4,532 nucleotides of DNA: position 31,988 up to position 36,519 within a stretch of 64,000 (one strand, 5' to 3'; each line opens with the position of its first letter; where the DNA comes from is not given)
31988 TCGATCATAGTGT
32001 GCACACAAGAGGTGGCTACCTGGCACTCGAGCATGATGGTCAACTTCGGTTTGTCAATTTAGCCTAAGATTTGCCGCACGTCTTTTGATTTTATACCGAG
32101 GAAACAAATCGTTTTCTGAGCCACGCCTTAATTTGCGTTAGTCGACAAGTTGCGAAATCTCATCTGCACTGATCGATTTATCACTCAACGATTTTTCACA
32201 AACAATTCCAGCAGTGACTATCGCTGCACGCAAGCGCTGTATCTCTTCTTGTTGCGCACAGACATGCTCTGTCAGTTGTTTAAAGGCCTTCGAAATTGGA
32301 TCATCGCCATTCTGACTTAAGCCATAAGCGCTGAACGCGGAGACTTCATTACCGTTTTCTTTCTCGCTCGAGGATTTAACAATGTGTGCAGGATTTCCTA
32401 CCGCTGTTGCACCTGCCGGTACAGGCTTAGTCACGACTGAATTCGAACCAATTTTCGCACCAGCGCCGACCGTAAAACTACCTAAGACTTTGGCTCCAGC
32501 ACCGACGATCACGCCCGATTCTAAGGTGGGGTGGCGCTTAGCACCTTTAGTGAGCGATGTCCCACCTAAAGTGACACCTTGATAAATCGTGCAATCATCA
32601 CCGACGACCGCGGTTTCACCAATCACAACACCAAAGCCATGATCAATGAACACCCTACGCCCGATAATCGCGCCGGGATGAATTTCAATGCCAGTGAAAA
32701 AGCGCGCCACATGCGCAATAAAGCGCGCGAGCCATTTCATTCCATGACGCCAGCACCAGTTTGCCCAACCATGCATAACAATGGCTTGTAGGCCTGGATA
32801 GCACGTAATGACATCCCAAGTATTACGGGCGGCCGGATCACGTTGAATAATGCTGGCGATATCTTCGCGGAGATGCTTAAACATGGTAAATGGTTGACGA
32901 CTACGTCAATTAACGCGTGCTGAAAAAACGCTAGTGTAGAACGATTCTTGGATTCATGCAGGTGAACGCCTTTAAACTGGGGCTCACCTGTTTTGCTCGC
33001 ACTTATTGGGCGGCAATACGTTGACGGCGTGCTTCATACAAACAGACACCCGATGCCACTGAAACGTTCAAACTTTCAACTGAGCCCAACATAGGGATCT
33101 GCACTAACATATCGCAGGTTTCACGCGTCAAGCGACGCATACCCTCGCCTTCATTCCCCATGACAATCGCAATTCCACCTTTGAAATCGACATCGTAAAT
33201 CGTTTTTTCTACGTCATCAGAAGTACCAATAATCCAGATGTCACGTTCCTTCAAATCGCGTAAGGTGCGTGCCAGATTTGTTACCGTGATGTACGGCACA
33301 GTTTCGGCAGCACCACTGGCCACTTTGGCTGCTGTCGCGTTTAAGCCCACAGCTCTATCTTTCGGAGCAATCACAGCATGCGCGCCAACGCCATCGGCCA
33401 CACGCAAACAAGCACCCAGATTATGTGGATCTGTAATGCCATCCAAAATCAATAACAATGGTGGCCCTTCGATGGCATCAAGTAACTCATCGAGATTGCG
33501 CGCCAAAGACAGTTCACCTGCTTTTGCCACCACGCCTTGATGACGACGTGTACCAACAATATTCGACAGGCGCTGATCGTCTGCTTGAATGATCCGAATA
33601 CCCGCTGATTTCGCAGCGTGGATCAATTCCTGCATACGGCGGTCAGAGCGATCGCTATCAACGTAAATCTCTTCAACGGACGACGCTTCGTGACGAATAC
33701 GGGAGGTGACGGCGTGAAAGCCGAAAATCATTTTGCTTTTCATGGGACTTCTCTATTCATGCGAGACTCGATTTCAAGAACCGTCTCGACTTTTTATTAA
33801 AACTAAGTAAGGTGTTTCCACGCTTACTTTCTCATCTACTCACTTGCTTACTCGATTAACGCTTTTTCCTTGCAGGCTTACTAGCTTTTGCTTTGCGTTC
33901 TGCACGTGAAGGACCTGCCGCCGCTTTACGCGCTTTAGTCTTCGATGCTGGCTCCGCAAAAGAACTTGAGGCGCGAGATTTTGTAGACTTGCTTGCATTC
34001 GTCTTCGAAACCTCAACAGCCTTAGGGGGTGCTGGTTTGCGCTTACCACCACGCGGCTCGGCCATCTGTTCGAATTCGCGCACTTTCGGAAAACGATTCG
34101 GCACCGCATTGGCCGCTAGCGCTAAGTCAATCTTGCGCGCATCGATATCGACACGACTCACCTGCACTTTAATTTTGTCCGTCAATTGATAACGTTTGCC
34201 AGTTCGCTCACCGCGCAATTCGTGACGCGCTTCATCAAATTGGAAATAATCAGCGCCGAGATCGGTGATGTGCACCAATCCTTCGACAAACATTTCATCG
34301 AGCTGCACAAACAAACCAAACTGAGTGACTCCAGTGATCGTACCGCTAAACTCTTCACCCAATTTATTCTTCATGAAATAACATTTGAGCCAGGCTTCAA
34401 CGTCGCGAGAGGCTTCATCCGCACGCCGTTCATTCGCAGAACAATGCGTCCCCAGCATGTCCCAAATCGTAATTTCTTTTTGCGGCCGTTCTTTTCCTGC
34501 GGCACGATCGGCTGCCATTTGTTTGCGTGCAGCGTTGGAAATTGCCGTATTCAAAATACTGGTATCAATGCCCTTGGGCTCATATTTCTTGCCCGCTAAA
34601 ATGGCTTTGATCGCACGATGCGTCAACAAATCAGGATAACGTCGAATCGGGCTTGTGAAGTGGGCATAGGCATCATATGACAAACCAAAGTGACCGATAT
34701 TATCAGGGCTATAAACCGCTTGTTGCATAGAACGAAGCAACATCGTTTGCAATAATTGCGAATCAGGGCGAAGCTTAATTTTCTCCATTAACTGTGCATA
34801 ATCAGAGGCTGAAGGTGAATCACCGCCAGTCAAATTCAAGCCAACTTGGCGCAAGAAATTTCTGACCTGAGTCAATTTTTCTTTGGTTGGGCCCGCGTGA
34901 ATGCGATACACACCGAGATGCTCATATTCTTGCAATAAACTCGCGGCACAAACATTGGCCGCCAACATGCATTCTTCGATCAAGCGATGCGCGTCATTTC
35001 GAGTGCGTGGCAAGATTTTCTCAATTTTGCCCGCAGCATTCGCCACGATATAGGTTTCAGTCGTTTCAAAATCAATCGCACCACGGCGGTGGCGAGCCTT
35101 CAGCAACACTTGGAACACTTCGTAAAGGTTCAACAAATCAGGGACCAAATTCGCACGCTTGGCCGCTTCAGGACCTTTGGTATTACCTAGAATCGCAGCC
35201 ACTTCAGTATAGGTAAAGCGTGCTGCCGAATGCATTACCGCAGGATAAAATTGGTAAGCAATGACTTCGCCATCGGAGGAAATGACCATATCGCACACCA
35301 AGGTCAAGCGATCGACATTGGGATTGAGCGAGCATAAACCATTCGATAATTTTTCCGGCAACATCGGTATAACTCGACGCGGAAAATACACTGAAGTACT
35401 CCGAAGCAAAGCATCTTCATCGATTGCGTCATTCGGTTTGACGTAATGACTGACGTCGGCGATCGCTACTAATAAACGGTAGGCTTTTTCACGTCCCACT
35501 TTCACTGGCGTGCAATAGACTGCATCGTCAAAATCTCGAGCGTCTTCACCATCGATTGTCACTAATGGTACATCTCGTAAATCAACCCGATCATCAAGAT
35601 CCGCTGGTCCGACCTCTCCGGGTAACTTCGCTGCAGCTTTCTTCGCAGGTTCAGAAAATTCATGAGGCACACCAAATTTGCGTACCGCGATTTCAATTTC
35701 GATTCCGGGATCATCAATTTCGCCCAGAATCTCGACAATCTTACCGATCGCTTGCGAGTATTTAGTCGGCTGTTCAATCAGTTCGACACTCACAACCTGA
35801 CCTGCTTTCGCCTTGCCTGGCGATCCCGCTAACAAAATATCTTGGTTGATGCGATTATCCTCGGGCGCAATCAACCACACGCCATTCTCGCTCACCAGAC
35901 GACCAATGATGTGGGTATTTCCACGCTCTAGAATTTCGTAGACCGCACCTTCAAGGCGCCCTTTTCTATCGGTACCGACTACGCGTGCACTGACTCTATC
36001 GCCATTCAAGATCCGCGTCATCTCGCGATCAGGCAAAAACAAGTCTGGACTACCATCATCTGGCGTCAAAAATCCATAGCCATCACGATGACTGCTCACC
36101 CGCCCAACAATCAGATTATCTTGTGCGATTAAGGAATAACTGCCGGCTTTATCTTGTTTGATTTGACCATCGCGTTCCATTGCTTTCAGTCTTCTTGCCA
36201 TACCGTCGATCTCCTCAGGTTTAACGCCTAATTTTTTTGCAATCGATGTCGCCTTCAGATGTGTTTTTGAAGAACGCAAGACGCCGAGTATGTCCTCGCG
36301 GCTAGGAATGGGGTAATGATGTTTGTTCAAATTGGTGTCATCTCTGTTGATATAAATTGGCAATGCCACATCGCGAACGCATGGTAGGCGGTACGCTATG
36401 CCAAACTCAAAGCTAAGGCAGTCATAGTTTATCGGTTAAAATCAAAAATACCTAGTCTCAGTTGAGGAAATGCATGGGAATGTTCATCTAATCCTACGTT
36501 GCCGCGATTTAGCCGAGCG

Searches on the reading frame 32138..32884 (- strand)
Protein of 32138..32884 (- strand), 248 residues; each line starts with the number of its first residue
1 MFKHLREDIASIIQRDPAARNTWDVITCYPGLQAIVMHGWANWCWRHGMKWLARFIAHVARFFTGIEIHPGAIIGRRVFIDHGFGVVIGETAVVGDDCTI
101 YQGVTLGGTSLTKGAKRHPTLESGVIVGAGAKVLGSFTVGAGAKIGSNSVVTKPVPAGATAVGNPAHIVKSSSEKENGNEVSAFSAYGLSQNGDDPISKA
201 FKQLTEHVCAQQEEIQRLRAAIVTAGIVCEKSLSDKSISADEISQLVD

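Call 55: search_protein_families(library=pfam, proteins=[window:32138-32884:-], max_evalue=0.001)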
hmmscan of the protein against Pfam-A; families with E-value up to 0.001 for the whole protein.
window:32138-32884:- (248 aa): 2 families
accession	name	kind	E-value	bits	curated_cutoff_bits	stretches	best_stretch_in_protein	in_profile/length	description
PF00132.30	Hexapep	-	2.2e-12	46.5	27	2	118-153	1-36/36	Bacterial transferase hexapeptide (six repeats)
PF25084.1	LbH_EIF2B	-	1.5e-05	25.3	54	0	122-171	7-56/105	EIF2B subunit epsilon LbH domain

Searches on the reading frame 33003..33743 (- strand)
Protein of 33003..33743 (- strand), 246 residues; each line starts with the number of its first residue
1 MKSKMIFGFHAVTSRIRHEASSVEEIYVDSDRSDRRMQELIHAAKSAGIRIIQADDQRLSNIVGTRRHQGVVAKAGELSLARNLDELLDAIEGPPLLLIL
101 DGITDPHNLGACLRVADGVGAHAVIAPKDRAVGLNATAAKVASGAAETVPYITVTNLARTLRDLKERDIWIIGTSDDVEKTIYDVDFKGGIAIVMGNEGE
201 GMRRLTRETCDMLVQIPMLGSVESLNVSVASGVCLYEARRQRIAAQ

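Call 55: search_protein_families(library=pfam, proteins=[window:33003-33743:-], max_evalue=0.001)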
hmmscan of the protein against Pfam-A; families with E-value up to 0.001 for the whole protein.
window:33003-33743:- (246 aa): 2 families
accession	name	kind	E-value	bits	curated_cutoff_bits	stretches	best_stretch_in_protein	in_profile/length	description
PF00588.24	SpoU_methylase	-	9.1e-44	149.4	29.7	1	96-236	2-142/142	SpoU rRNA Methylase family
PF08032.17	SpoU_sub_bind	-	1e-17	64.6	22.8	1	5-77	1-72/76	RNA 2'-O ribose methyltransferase substrate binding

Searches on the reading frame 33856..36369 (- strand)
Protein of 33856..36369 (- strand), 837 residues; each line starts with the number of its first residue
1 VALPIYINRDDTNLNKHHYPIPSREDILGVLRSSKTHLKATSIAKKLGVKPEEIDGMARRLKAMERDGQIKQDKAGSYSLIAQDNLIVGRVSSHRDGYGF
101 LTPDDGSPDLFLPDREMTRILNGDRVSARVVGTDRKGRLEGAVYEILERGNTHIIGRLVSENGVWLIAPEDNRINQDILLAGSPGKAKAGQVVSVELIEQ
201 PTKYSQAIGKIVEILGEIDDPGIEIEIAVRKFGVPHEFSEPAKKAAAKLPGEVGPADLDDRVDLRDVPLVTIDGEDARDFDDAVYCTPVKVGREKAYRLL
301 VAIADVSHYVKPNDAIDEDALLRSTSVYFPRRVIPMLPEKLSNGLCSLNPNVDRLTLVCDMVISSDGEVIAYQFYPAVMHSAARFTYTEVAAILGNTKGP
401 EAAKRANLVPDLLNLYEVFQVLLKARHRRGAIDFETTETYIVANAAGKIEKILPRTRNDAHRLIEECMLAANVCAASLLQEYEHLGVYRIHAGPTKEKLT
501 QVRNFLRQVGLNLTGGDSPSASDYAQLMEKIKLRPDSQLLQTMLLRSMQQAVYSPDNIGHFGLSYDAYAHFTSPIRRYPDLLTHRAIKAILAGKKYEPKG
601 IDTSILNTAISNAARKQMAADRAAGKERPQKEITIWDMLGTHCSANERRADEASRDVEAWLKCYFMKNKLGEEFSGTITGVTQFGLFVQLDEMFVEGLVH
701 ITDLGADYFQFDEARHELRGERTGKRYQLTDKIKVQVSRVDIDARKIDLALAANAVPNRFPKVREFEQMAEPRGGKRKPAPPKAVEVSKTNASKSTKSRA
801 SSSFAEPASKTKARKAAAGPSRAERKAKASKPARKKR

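Call 55: search_protein_families(library=pfam, proteins=[window:33856-36369:-], max_evalue=0.001)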
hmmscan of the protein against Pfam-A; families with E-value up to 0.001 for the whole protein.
window:33856-36369:- (837 aa): 5 families
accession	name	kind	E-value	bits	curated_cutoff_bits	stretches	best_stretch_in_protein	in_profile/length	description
PF00773.25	RNB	-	1.1e-110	370.3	29.3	1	261-592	1-325/326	RNB domain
PF17876.7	CSD2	-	7.3e-25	87.3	26.2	1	167-239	2-74/74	Cold shock domain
PF08206.17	OB_RNB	-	5.9e-19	68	24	1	89-146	1-58/58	Ribonuclease B OB domain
PF00575.29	S1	-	7.3e-14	52.4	22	1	669-750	3-72/74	S1 RNA binding domain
PF18614.7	RNase_II_C_S1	-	0.00035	20.8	26.6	0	672-699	1-28/59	RNase II-type exonuclease C-terminal S1 domain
